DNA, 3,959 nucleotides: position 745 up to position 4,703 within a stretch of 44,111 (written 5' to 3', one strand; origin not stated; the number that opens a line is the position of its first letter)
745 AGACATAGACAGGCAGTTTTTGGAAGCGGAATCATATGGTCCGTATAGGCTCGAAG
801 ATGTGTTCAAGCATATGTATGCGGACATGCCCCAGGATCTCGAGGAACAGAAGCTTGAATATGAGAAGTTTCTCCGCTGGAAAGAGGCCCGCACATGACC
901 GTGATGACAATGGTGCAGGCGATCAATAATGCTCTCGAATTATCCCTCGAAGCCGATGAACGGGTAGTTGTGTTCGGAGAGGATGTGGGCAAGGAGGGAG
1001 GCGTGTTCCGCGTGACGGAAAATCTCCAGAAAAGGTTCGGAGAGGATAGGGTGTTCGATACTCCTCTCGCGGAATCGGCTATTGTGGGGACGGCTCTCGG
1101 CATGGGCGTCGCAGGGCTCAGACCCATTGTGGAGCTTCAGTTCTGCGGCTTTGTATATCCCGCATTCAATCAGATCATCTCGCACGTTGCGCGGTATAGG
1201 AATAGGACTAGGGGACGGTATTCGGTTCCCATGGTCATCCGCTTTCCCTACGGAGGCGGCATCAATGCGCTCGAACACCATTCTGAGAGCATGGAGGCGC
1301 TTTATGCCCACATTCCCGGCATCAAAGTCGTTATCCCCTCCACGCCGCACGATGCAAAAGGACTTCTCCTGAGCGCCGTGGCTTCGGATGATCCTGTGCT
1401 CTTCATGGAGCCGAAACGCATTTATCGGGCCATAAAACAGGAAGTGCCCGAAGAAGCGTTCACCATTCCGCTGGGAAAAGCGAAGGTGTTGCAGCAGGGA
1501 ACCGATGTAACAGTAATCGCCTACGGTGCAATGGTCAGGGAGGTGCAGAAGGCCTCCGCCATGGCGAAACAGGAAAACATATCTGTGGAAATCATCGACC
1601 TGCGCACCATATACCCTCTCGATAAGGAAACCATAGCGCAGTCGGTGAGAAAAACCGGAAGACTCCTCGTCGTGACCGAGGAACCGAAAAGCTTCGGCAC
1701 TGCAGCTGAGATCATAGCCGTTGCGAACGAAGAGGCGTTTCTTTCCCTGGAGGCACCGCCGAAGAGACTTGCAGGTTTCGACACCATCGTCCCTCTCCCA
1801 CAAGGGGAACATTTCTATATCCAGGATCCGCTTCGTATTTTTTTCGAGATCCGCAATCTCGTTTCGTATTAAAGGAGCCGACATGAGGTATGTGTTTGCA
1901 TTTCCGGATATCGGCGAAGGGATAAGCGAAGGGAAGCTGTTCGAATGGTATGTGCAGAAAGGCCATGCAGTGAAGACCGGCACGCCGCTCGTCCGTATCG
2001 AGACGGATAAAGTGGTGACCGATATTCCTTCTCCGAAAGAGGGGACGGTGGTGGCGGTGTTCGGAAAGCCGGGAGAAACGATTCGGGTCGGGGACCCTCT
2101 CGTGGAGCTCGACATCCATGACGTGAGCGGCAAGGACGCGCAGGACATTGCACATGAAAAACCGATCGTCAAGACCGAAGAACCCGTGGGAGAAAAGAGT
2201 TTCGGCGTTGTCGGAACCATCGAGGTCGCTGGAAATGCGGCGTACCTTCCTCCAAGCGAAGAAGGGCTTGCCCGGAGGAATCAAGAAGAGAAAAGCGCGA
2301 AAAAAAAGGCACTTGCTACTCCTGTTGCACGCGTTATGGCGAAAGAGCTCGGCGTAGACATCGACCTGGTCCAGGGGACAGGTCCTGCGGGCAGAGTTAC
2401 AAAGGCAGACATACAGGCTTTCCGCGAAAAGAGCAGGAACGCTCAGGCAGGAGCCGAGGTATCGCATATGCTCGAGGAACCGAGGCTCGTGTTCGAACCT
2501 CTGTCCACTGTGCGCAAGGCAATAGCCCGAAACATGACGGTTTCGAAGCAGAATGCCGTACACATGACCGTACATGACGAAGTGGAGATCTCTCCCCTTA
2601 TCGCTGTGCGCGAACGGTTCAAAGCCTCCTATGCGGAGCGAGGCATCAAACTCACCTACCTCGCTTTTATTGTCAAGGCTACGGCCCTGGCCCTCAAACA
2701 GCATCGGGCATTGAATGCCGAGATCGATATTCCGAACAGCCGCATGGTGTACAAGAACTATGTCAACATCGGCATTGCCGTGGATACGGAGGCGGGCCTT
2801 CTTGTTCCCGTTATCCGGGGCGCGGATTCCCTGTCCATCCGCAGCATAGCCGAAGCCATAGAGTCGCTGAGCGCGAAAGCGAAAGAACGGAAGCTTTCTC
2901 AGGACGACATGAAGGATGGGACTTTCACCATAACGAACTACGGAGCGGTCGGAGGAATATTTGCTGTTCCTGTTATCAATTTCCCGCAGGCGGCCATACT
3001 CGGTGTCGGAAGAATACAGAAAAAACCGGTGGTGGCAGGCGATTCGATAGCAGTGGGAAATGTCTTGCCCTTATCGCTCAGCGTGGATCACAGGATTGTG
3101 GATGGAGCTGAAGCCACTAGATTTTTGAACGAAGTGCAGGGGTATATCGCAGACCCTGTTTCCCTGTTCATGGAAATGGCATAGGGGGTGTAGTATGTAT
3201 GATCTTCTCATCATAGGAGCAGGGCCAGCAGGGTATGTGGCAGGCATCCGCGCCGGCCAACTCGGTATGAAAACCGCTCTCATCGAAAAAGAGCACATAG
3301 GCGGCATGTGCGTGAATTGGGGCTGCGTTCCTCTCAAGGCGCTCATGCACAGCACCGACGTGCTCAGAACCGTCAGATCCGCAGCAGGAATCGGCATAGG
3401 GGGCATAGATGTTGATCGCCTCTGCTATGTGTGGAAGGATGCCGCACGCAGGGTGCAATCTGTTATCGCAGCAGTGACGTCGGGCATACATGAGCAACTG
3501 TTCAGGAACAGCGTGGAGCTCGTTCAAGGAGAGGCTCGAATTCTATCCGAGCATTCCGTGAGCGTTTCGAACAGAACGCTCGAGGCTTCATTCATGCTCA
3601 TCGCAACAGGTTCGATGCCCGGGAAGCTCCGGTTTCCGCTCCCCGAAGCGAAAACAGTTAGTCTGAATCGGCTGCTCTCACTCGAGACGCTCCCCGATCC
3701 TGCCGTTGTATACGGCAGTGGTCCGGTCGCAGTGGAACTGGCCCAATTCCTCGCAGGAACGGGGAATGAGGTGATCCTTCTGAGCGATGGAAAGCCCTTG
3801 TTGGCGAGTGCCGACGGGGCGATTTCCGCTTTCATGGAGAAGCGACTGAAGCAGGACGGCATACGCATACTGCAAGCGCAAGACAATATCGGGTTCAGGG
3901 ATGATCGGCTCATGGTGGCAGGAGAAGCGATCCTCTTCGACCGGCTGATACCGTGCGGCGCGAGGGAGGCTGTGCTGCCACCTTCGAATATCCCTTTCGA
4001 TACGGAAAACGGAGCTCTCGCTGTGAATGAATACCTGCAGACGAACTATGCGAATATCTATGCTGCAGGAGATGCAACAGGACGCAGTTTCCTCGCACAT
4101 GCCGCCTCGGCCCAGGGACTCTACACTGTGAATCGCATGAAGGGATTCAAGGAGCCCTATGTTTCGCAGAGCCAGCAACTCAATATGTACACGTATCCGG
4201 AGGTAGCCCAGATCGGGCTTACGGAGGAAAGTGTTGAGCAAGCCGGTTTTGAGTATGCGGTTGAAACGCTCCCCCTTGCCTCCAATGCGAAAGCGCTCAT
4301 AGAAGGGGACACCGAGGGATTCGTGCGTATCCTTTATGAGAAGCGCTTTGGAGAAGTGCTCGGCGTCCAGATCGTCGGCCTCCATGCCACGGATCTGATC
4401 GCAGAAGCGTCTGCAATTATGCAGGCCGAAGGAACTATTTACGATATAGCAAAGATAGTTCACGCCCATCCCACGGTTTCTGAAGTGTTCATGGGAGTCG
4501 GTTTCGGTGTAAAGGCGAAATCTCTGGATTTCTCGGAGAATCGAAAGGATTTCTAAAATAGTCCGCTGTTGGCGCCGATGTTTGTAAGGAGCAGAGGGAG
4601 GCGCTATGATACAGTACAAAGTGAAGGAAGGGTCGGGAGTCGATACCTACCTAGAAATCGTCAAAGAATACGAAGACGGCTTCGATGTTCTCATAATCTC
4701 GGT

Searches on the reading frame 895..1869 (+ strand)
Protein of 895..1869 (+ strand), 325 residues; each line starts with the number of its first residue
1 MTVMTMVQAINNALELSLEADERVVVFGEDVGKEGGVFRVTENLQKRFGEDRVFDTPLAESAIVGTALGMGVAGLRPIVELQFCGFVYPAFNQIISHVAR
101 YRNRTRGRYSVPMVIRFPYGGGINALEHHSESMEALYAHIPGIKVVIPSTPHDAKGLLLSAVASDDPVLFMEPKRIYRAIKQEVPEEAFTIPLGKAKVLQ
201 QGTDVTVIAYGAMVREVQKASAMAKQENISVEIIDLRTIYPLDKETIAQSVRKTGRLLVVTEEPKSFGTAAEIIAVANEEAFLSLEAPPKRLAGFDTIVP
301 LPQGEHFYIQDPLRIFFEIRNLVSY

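Call 11: search_protein_families(library=pfam, proteins=[window:895-1869:+])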
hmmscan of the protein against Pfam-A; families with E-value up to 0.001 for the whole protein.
window:895-1869:+ (325 aa): 3 families
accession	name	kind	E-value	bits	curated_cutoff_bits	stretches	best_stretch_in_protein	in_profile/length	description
PF02779.29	Transket_pyr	-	4.8e-44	150.5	27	1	4-178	3-173/174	Transketolase, pyrimidine binding domain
PF02780.25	Transketolase_C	-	2.4e-38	131.3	25.9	1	194-307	1-116/124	Transketolase, C-terminal domain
PF17147.9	PFOR_II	-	8.1e-06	26.6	27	1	204-271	2-68/102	Pyruvate:ferredoxin oxidoreductase core domain II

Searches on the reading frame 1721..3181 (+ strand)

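Call 11: search_protein_families(library=pfam, proteins=[window:1721-3181:+])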
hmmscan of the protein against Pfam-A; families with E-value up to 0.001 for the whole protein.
window:1721-3181:+ (487 aa): 5 families
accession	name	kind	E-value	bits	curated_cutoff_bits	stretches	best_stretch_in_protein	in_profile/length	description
PF00198.28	2-oxoacid_dh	-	2.7e-85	286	23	1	259-484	7-232/232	2-oxoacid dehydrogenases acyltransferase (catalytic domain)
PF00364.28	Biotin_lipoyl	-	1.8e-19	69.8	22.1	1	59-130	3-73/73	Biotin-requiring enzyme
PF02817.22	E3_binding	-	7.3e-15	55.3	23.7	1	198-232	2-36/36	e3 binding domain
PF13533.13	Biotin_lipoyl_2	-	4.6e-05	23.6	29.8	0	70-94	8-32/32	Biotin-lipoyl like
PF00358.26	PTS_EIIA_1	-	8.4e-05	22.7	27.2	0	70-100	80-110/127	phosphoenolpyruvate-dependent sugar phosphotransferase system, EIIA 1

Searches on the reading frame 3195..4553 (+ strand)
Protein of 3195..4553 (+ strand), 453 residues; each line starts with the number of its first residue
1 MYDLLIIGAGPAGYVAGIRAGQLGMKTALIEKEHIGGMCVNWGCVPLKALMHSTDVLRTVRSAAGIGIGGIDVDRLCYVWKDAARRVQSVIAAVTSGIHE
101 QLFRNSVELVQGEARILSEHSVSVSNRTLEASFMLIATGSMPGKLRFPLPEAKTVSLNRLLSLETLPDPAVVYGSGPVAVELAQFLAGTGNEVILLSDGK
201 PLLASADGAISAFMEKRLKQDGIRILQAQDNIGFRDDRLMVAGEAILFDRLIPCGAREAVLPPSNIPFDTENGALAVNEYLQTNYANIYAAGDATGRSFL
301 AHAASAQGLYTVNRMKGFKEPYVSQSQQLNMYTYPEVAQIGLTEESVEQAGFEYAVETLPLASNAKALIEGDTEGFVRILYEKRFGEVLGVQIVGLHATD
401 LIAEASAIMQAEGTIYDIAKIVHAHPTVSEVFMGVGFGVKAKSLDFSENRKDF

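Call 11: search_protein_families(library=pfam, proteins=[window:3195-4553:+])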
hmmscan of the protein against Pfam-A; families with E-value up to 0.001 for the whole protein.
window:3195-4553:+ (453 aa): 8 families
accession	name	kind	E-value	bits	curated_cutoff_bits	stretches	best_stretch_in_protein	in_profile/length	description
PF07992.20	Pyr_redox_2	-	6.9e-44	150.9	26.1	1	2-308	1-291/291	Pyridine nucleotide-disulphide oxidoreductase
PF02852.28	Pyr_redox_dim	-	1.2e-30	106.4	25.3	1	331-432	5-106/110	Pyridine nucleotide-disulphide oxidoreductase, dimerisation domain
PF00070.33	Pyr_redox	-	5.1e-12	46.6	22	1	170-228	2-60/82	Pyridine nucleotide-disulphide oxidoreductase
PF13738.12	Pyr_redox_3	-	3.9e-11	43.2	30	2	5-42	1-39/305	Pyridine nucleotide-disulphide oxidoreductase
PF01134.28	GIDA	-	3.1e-08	33.5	22.1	1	3-144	1-155/391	Glucose inhibited division protein A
PF12831.13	FAD_oxidored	-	3e-07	30.5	27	1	3-51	1-50/416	FAD dependent oxidoreductase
PF00890.30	FAD_binding_2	-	3.2e-05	23.8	20.4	1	3-35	1-33/414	FAD binding domain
PF00208.27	ELFV_dehydrog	-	6.2e-05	23.3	23.4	1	170-279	35-142/241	Glutamate/Leucine/Phenylalanine/Valine dehydrogenase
